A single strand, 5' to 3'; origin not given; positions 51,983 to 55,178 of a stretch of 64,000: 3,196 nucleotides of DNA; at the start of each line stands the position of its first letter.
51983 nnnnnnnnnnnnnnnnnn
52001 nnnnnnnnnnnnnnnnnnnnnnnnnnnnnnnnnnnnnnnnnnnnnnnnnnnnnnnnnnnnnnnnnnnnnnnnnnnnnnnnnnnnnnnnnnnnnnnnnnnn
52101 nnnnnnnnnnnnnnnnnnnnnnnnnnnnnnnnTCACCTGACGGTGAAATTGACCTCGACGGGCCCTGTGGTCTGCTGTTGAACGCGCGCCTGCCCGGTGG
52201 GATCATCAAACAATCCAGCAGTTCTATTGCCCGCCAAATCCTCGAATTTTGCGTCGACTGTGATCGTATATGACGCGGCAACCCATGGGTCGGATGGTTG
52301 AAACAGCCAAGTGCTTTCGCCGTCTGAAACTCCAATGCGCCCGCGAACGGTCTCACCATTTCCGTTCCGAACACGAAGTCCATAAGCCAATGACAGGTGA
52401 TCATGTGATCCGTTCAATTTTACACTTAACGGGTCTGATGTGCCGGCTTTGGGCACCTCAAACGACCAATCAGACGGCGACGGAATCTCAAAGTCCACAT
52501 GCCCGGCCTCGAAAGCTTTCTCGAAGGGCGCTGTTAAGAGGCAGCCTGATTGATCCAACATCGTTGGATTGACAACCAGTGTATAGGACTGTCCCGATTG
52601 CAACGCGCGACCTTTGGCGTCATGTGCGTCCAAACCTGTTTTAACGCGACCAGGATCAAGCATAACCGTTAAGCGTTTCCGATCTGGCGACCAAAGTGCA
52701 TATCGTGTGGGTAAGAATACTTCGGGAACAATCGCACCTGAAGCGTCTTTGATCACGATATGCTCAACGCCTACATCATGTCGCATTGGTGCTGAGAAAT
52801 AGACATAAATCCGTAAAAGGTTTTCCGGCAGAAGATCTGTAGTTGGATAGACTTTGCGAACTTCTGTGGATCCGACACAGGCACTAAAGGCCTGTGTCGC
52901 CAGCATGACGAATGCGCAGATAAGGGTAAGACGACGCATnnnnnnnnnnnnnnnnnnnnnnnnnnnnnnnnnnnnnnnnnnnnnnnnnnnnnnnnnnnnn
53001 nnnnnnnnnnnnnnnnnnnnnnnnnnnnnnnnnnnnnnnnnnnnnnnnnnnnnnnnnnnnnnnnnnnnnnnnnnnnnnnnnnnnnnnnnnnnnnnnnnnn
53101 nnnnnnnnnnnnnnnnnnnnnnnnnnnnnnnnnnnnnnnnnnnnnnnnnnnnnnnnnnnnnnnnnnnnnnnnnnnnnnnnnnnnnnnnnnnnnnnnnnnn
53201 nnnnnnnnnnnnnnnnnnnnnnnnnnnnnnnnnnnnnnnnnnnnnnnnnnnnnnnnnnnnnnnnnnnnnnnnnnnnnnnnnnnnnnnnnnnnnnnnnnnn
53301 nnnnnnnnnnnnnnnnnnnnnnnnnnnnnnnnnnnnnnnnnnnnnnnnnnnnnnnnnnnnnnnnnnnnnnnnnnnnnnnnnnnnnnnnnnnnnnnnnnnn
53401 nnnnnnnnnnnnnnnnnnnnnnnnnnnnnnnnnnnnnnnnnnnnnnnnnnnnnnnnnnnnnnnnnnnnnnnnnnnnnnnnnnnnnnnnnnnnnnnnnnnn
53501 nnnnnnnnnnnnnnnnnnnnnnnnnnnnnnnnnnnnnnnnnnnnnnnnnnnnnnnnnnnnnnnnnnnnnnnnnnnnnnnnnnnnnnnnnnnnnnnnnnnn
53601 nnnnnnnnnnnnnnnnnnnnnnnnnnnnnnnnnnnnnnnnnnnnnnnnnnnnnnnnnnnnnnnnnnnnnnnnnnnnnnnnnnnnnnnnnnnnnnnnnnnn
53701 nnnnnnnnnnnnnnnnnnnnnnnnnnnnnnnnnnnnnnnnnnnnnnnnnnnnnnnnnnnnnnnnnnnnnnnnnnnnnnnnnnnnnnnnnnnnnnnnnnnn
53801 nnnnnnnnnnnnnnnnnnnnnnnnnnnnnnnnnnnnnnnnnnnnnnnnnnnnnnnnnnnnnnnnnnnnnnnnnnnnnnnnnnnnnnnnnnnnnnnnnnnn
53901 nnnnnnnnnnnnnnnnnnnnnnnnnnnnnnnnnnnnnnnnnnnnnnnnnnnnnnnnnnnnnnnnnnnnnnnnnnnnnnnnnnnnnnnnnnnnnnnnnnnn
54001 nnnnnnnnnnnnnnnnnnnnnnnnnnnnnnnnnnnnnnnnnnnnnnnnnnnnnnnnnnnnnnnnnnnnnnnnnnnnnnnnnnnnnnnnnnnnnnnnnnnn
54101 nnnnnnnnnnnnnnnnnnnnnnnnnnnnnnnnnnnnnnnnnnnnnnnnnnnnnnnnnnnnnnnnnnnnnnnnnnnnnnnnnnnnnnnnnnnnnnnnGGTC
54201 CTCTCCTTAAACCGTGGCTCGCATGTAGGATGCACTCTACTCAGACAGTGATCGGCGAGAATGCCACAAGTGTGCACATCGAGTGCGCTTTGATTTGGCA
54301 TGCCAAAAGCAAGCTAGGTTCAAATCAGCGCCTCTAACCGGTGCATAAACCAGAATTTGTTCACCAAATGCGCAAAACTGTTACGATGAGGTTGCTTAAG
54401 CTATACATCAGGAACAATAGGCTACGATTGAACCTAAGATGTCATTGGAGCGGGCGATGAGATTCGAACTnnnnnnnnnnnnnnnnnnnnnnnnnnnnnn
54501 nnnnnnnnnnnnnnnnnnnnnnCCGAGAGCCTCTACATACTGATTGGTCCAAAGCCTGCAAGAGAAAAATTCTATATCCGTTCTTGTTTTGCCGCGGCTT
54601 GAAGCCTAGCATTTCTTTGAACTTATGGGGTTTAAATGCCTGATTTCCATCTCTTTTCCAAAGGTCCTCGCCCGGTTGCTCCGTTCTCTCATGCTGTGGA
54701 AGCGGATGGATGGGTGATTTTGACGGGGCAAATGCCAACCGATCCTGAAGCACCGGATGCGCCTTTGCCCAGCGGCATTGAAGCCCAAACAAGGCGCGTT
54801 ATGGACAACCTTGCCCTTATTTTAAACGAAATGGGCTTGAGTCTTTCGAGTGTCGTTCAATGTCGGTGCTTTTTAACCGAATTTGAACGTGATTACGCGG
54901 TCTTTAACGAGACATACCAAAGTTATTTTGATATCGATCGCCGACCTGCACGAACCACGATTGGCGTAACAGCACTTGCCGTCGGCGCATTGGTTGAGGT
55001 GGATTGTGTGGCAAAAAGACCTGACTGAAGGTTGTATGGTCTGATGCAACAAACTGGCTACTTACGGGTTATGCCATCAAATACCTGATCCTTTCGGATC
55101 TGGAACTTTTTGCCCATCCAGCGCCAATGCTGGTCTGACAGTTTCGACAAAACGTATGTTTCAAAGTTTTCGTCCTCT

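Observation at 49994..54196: Three co-oriented secreted proteins: unknown propeller-like protein, tandem Ig-like protein and multicopper oxidase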

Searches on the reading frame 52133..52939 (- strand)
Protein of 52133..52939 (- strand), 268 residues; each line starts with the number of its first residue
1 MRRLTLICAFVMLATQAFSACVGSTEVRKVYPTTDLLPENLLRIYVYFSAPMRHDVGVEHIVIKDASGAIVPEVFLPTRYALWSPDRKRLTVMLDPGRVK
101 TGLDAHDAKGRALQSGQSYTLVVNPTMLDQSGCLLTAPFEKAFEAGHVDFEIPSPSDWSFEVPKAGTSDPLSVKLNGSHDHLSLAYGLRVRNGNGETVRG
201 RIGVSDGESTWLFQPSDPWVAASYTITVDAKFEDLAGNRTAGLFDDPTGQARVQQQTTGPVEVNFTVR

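Call 3: search_protein_families(library=pfam, proteins=[window:52133-52939:-], max_evalue=1)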
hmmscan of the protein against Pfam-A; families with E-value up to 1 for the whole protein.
window:52133-52939:- (268 aa): 3 families
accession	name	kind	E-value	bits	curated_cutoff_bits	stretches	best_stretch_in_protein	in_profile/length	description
PF13205.12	Big_5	-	8.9e-06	26.8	23.6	1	173-242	27-97/105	Bacterial Ig-like domain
PF13860.13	FlgD_ig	-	0.004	17.5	27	0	96-124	47-74/79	FlgD Ig-like domain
PF19077.6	Big_13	-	0.024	15.6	27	1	194-240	50-91/102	Bacterial Ig-like domain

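Call 4: search_protein_families(library=ncbifam, proteins=[window:52133-52939:-], max_evalue=1)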
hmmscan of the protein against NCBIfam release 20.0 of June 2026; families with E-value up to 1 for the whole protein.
window:52133-52939:- (268 aa): 0 families

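Call 8: find_homologous_proteins(query=window:52133-52939:-)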
Query window:52133-52939:- (268 aa): 107 proteins with E <= 0.001 among 572 candidates.
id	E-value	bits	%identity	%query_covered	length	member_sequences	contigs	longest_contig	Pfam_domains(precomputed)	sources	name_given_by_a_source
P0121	2.9e-178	609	100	100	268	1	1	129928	PF13205.13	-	-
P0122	1.8e-155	534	87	100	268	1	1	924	-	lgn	-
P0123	1.1e-132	459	74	100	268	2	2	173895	-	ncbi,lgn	ncbi:MAG: hypothetical protein AAGJ34_06835 [Pseudomonadota bacterium]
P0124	3.1e-83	297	53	95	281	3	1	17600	PF13205.13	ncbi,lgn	ncbi:MAG: hypothetical protein AAF732_13975 [Pseudomonadota bacterium]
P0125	3.0e-76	274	52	92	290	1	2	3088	PF13205.13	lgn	-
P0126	5.0e-75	270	49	97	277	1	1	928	-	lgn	-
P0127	6.2e-75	270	46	98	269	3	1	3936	PF13205.13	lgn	-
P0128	2.9e-74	268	51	93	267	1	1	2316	-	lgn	-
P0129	9.9e-74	266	50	94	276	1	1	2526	PF13205.13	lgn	-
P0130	5.2e-73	264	50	90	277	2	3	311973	-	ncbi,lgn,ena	ncbi:MAG: hypothetical protein AAFY84_11200 [Pseudomonadota bacterium]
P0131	9.2e-73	263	49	91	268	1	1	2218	-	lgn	-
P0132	1.2e-72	263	52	93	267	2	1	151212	-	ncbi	ncbi:MAG: hypothetical protein AAF718_07730 [Pseudomonadota bacterium]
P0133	4.3e-71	258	49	92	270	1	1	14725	-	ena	-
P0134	8.2e-71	257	51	93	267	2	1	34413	-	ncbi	ncbi:MAG: hypothetical protein AAFN63_07310 [Pseudomonadota bacterium]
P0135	9.1e-71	256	51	93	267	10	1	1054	-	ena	-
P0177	2.5e-62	229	48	84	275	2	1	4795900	PF13205.13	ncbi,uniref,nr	ncbi:hypothetical protein [Ferrimonas sp. SCSIO 43195]|uniref:hypothetical protein n=1 Tax=Ferrimona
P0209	2.8e-43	166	39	82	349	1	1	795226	PF13205.13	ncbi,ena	-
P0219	6.3e-38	149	41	84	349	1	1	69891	-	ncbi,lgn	ncbi:MAG: hypothetical protein AAGA48_14195 [Myxococcota bacterium]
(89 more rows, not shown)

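Call 22: search_solved_structures(query=A2, max_evalue=10)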
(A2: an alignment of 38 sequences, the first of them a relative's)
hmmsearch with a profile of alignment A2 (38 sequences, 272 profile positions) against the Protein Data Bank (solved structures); distinct sequences matched with E-value up to 10: 6.
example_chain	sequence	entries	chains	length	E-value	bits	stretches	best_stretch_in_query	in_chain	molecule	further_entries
2yn3_A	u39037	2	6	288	5.3e-05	25.7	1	209-245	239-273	PUTATIVE INNER MEMBRANE PROTEIN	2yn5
3pht_A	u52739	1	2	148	0.42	13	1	145-214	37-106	Putative nickel-responsive regulator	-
2wvb_A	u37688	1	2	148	0.54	12.6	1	145-214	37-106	PUTATIVE NICKEL-RESPONSIVE REGULATOR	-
2ca9_A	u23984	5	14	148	0.74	12.1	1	145-214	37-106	PUTATIVE NICKEL-RESPONSIVE REGULATOR | nickel-responsive regulator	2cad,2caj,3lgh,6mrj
2wvd_A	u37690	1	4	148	0.77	12.1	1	145-214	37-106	PUTATIVE NICKEL-RESPONSIVE REGULATOR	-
6xi3_AAA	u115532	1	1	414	1.1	11.6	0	124-198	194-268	Large adhesion protein (Lap) involved in biofilm formation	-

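Call 28: predict_structure(alignment_id=A2)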
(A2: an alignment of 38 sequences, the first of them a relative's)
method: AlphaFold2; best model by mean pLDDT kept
length: 268 residues; sequences in the alignment: 38
mean_pLDDT: 92.9   pTM: 0.86
mean pLDDT of the five models: 92.9, 91.3, 91.3, 91.1, 89.2
residues with pLDDT >= 90: 212; 70-90: 46; 50-70: 10; < 50: 0
segments of 3 or more residues with pLDDT < 50: none
pLDDT, mean of each block of 10 residues (from residue 1): 72 65 90 97 98 95 98 93 97 92 83 96 97 96 97 96 98 97 97 98 96 98 98 96 88 85 97
secondary structure, 60 per line:
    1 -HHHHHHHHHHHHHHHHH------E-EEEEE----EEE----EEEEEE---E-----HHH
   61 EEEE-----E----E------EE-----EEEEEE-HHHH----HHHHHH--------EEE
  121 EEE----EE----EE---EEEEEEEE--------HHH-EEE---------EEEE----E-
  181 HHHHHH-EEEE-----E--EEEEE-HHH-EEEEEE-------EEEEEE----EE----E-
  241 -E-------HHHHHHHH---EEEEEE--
elements in order: H2-18 E27-31 E36-38 E43-48 E61-64 E89-94 H96-99 H104-109 E118-123 E139-146 E159-161 E171-174 H181-186 E188-191 E200-204 E210-215 E223-228 H250-257 E261-266

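Call 31: fold_search(model_id=the predicted structure, library=pdb)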
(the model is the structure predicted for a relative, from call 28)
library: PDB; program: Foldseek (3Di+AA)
matches with E <= 10: 1905; with E <= 0.001: 135
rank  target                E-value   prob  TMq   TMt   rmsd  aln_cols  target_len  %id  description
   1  3vyn_B                1.5e-07  1.00  0.27  0.22  11.6       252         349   13  Crystal structure of Mycobacterium tuberculosis L,D-transpeptidase LdtMt2 N55 truncation mutant (resideus 55-408) (released 2013-06-19)
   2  5uwv_E                1.5e-07  1.00  0.26  0.22  12.2       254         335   10  Crystal structure of Mycobacterium abscessus L,D-transpeptidase 2 (released 2017-08-16)
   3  5du7_C                1.7e-07  1.00  0.27  0.21  11.6       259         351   12  Crystal structure of ldtMt2 at 1.79 Angstrom resolution (released 2016-09-28)
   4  8a1m_A                2.3e-07  1.00  0.26  0.21  11.9       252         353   13  Crystal structure of the transpeptidase LdtMt2 from Mycobacterium tuberculosis in complex with maleimide analogue 4 (released 2023-06-14)
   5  8aho_B                2.4e-07  1.00  0.26  0.21  11.8       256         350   13  Crystal structure of the transpeptidase LdtMt2 from Mycobacterium tuberculosis in complex with cyanamide analogue 31 (released 2023-08-02)
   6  5du7_A                2.5e-07  1.00  0.26  0.21  11.8       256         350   12  Crystal structure of ldtMt2 at 1.79 Angstrom resolution (released 2016-09-28)
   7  5uwv_B                2.8e-07  1.00  0.27  0.22  12.2       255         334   10  Crystal structure of Mycobacterium abscessus L,D-transpeptidase 2 (released 2017-08-16)
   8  4qr7                  2.8e-07  1.00  0.26  0.21  11.8       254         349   12  Structure and specificity of L-D-Transpeptidase from Mycobacterium tuberculosis and antibiotic resistance: Calcium bindi (released 2015-07-29)
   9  8pxy_A                3.0e-07  1.00  0.28  0.22  11.4       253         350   13  Crystal structure of the transpeptidase LdtMt2 C354S mutant from Mycobacterium tuberculosis in complex with natural su (released 2024-08-07)
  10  4qrb                  3.7e-07  1.00  0.27  0.22  11.4       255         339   12  Structure and specificity of L-D-Transpeptidase from Mycobacterium tuberculosis and antibiotic resistance: Calcium bindi (released 2015-12-23)
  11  6d5a                  4.4e-07  1.00  0.24  0.20  13.6       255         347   12  Crystal structure of L,D-transpeptidase 5 from Mycobacterium tuberculosis in apo form (released 2019-02-27)
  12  9gos                  1.0e-06  1.00  0.28  0.03  12.6       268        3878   11  CryoEM structure of the native Chlamydomonas reinhardtii Flagella Membrane Glycoprotein 1B. (released 2025-05-07)
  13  5uwv_D                2.7e-06  1.00  0.26  0.22  12.3       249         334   11  Crystal structure of Mycobacterium abscessus L,D-transpeptidase 2 (released 2017-08-16)
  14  4uic                  8.2e-06  1.00  0.31  0.13  17.1       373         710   10  Crystal structure of the S-layer protein rSbsC(31-844) (released 2016-04-13)
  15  8s80_A                1.2e-05  1.00  0.26  0.29  11.0       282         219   13  Domains 4 and 5 of Sap S-layer protein from Bacillus anthracis (released 2024-11-20)
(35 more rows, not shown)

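Call 53: find_encoding_contigs(protein=P0177, flank=7000, max_places=1)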
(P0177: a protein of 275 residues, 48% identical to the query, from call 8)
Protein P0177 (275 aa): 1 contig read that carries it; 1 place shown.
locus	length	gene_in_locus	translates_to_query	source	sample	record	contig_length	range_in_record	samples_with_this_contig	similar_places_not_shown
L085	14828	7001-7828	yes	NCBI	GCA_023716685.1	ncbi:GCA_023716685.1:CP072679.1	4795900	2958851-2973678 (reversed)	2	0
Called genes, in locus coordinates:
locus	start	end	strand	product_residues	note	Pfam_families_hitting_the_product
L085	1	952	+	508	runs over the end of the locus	PF07693:KAP_NTPase, PF24883:NPHP3_N (faint)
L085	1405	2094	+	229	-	PF04298:Zn_peptidase_2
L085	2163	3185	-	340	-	-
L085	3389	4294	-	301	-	PF00126:HTH_1, PF03466:LysR_substrate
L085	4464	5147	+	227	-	PF02678:Pirin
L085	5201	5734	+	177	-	PF02525:Flavodoxin_2 (weak), PF03358:FMN_red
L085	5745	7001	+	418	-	-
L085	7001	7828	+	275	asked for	PF13205:Big_5 (faint)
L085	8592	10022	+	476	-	-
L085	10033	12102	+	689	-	PF17990:LodA_N, PF18417:LodA_C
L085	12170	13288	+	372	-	PF04820:Trp_halogenase (faint), PF05834:Lycopene_cycl (weak)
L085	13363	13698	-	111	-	PF09313:TehB-like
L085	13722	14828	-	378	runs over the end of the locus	PF03486:HI0933_like (faint), PF07992:Pyr_redox_2, PF13434:Lys_Orn_oxgnase (faint), PF13738:Pyr_redox_3, PF01266:DAO (faint), PF02737:3HCDH_N (faint), PF00070:Pyr_redox, PF18113:Rbx_binding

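Call 54: find_encoding_contigs(protein=P0219, flank=7000, max_places=1)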
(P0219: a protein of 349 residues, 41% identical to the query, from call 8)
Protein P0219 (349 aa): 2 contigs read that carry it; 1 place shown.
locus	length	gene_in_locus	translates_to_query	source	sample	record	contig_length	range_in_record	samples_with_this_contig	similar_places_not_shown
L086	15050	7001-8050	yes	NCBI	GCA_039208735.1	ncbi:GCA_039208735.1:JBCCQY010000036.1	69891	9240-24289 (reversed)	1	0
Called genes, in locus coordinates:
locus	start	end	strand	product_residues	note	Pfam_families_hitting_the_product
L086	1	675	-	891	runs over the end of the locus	PF00486:Trans_reg_C, PF13191:AAA_16, PF13401:AAA_22, PF17874:TPR_MalT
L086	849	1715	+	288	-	-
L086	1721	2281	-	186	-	-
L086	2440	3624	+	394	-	PF06224:AlkZ-like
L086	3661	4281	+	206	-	PF06206:CpeT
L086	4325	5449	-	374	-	-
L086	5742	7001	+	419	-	-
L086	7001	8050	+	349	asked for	-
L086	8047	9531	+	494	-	PF13372:Alginate_exp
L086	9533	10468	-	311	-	PF00126:HTH_1, PF02954:HTH_8 (faint), PF03466:LysR_substrate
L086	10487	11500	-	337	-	PF13676:TIR_2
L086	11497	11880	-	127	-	PF00012:HSP70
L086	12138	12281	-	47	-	-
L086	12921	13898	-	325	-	-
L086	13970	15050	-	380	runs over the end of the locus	PF13243:SQHop_cyclase_C (weak)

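Call 55: find_encoding_contigs(protein=P0209, flank=7000, max_places=1)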
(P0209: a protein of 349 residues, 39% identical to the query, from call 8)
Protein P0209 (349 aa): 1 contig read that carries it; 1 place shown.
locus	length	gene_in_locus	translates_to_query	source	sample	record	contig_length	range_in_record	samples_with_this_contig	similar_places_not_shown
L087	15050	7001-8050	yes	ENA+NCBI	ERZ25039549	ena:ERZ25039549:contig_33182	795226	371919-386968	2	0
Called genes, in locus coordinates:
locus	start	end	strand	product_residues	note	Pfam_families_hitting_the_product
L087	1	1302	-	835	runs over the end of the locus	PF07719:TPR_2 (faint), PF13424:TPR_12 (faint), PF13174:TPR_6 (faint), PF13428:TPR_14 (faint), PF13432:TPR_16 (faint), PF12895:ANAPC3 (faint), PF13525:YfiO (weak), PF14559:TPR_19 (weak), +1 more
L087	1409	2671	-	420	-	PF07394:DUF1501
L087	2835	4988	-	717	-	PF07583:PSCyt2, PF07587:PSD1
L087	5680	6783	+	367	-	-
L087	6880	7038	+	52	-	-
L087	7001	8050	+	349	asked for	PF13205:Big_5 (faint)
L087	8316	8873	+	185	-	PF05544:Pro_racemase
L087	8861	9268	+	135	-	PF05544:Pro_racemase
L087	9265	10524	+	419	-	PF00070:Pyr_redox (faint), PF01266:DAO, PF03486:HI0933_like (faint), PF07992:Pyr_redox_2 (faint)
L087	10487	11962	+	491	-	PF00884:Sulfatase, PF01663:Phosphodiest, PF16347:SGSH_C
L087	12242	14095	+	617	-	PF02776:TPP_enzyme_N, PF00205:TPP_enzyme_M, PF02775:TPP_enzyme_C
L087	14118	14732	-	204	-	-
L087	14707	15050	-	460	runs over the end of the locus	-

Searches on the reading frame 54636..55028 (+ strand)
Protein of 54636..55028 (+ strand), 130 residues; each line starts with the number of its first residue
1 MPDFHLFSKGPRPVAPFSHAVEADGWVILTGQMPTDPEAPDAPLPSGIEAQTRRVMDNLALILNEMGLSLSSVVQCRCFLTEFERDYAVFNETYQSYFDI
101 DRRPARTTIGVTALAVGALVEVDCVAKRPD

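Call 35: search_protein_families(library=pfam, proteins=[window:54636-55028:+], max_evalue=0.001)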
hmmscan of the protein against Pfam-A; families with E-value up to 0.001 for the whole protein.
window:54636-55028:+ (130 aa): 1 family
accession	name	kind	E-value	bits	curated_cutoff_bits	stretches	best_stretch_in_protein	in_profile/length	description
PF01042.26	Ribonuc_L-PSP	-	5.2e-29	101.1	27.3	1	10-126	4-119/121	Endoribonuclease L-PSP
